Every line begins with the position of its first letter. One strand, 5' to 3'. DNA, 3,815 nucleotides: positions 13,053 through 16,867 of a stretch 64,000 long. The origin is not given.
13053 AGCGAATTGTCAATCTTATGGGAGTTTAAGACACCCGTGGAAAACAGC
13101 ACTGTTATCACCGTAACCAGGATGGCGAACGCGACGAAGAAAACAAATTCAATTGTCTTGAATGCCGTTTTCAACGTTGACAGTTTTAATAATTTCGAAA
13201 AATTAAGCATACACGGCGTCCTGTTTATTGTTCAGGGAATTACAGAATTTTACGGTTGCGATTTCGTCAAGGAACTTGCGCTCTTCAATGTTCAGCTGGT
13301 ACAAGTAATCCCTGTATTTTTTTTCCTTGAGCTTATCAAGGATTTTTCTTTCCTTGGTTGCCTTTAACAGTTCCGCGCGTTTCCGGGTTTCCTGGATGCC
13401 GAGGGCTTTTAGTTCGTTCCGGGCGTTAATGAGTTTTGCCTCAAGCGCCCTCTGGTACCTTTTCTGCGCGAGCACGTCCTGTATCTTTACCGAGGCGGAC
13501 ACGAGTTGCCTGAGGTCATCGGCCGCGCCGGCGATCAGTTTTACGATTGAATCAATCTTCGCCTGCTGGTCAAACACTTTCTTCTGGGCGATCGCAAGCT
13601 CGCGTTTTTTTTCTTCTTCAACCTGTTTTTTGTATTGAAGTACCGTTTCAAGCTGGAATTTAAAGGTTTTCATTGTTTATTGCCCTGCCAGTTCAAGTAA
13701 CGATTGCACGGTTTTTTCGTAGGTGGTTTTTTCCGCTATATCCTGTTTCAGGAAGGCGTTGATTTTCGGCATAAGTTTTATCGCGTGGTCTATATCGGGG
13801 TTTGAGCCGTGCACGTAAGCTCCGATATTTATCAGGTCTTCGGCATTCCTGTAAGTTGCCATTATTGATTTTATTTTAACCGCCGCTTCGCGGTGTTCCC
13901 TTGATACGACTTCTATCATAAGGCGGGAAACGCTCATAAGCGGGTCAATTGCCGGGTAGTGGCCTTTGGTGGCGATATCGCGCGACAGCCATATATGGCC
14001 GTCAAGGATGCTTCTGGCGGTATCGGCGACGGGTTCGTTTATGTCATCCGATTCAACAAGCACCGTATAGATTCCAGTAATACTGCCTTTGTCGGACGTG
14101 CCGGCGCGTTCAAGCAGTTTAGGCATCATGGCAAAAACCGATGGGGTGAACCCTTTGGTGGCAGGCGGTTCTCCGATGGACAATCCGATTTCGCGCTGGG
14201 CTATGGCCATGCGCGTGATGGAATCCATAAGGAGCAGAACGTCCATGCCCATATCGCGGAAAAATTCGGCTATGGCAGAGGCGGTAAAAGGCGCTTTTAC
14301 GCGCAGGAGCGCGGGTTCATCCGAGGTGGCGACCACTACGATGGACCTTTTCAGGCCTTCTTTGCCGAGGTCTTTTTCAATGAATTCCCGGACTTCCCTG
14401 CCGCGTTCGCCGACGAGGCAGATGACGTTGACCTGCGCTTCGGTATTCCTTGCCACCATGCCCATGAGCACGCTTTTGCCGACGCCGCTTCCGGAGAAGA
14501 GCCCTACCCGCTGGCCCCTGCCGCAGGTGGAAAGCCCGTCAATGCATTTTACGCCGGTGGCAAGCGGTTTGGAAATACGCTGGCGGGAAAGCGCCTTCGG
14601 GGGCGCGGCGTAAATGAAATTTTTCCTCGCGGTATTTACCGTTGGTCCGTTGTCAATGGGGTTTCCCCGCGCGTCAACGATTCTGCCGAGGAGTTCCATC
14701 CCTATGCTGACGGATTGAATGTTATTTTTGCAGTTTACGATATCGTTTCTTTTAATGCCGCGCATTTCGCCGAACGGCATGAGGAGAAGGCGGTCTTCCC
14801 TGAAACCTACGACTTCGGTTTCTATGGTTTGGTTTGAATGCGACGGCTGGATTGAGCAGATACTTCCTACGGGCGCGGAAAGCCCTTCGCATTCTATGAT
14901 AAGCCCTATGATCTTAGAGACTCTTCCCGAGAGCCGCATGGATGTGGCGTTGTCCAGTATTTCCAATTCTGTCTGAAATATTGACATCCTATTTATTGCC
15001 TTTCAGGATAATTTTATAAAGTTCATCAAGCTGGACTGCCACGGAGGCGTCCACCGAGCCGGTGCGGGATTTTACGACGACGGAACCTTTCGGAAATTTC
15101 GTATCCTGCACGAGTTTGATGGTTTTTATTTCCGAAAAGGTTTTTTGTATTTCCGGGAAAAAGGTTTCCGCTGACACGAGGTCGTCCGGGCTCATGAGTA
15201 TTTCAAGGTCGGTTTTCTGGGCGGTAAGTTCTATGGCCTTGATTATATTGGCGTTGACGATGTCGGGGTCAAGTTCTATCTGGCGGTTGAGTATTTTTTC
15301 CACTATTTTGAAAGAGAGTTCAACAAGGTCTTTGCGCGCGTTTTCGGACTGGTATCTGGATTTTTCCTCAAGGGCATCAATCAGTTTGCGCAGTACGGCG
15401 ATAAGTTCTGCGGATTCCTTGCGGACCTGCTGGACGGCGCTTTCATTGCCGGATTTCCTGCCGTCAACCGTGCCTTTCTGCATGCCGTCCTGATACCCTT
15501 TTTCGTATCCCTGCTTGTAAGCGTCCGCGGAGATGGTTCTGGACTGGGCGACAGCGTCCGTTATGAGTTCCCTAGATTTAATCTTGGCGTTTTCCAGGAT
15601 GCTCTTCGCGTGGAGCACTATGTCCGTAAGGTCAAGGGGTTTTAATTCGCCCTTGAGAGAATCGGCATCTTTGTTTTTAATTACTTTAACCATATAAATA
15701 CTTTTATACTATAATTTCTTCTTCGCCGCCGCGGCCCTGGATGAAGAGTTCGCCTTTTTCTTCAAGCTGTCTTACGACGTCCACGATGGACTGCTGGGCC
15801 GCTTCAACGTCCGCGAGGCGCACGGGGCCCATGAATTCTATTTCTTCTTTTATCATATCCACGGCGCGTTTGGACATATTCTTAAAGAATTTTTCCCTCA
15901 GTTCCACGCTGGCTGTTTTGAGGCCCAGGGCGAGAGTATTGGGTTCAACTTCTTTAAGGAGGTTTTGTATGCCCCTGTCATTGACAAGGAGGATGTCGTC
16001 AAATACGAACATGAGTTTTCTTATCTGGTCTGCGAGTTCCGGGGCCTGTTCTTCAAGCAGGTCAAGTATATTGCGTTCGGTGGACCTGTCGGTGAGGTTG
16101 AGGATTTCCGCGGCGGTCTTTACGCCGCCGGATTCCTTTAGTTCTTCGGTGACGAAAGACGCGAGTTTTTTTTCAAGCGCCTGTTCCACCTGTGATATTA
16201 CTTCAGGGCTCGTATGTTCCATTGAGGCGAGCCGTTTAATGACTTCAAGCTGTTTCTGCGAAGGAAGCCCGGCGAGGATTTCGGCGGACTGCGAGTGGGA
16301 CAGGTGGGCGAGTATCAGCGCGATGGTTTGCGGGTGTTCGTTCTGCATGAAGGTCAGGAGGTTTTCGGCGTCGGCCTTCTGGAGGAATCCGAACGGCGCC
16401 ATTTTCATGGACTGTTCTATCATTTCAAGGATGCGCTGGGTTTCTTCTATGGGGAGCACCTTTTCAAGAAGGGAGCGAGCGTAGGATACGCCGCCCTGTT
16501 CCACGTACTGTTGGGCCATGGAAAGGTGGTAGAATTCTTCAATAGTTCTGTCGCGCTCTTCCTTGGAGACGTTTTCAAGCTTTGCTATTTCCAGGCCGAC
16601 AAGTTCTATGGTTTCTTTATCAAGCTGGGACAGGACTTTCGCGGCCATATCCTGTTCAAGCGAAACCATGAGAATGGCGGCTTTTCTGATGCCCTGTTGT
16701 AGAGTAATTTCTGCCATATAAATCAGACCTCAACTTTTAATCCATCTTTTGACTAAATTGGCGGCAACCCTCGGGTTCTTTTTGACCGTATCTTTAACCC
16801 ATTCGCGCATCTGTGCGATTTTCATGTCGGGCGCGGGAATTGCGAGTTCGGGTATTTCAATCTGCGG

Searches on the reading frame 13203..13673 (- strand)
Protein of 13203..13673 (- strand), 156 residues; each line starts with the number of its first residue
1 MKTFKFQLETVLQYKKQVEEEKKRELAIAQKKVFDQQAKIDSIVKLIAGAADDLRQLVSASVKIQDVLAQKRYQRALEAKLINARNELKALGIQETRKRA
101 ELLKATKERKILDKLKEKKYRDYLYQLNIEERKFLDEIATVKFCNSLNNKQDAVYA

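Call 36: search_protein_families(library=pfam, proteins=[window:13203-13673:-], max_evalue=0.001)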
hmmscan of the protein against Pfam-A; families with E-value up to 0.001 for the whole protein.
window:13203-13673:- (156 aa): 1 family
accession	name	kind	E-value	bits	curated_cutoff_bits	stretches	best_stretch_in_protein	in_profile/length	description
PF02050.21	FliJ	-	1.4e-13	51.6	28.4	1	20-143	1-123/123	Flagellar FliJ protein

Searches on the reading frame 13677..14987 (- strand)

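Call 36: search_protein_families(library=pfam, proteins=[window:13677-14987:-], max_evalue=0.001)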
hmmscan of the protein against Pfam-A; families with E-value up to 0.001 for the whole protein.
window:13677-14987:- (436 aa): 3 families
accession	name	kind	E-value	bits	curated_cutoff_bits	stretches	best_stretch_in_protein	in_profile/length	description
PF00006.31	ATP-synt_ab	-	1.3e-88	296.6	29.5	1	145-354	1-213/213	ATP synthase alpha/beta family, nucleotide-binding domain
PF18269.6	T3SS_ATPase_C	-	4.8e-29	100.5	22.7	1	361-431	1-71/72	T3SS EscN ATPase C-terminal domain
PF02874.29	ATP-synt_ab_N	-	1.3e-05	26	20.9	1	23-85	1-66/69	ATP synthase alpha/beta family, beta-barrel domain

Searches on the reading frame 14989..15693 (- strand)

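Call 36: search_protein_families(library=pfam, proteins=[window:14989-15693:-], max_evalue=0.001)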
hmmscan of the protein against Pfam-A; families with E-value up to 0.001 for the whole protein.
window:14989-15693:- (234 aa): 1 family
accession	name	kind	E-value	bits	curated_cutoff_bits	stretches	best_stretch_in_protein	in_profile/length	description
PF02108.21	FliH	-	7e-18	65.2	24.1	1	97-224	3-127/128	Flagellar assembly protein FliH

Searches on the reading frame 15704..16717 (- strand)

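Call 36: search_protein_families(library=pfam, proteins=[window:15704-16717:-], max_evalue=0.001)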
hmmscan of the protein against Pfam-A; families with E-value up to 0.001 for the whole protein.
window:15704-16717:- (337 aa): 4 families
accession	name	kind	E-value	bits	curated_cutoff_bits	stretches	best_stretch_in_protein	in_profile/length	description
PF01706.21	FliG_C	-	3.2e-45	153.3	23.3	1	221-325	3-107/108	FliG C-terminal domain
PF14842.11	FliG_N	-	1.9e-33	115.6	25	2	9-109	4-104/104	FliG N-terminal domain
PF14841.11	FliG_M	-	6.3e-32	110.1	25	2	118-191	2-75/76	FliG middle domain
PF03448.22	MgtE_N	-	0.00024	22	25.9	0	88-164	13-86/102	MgtE intracellular N domain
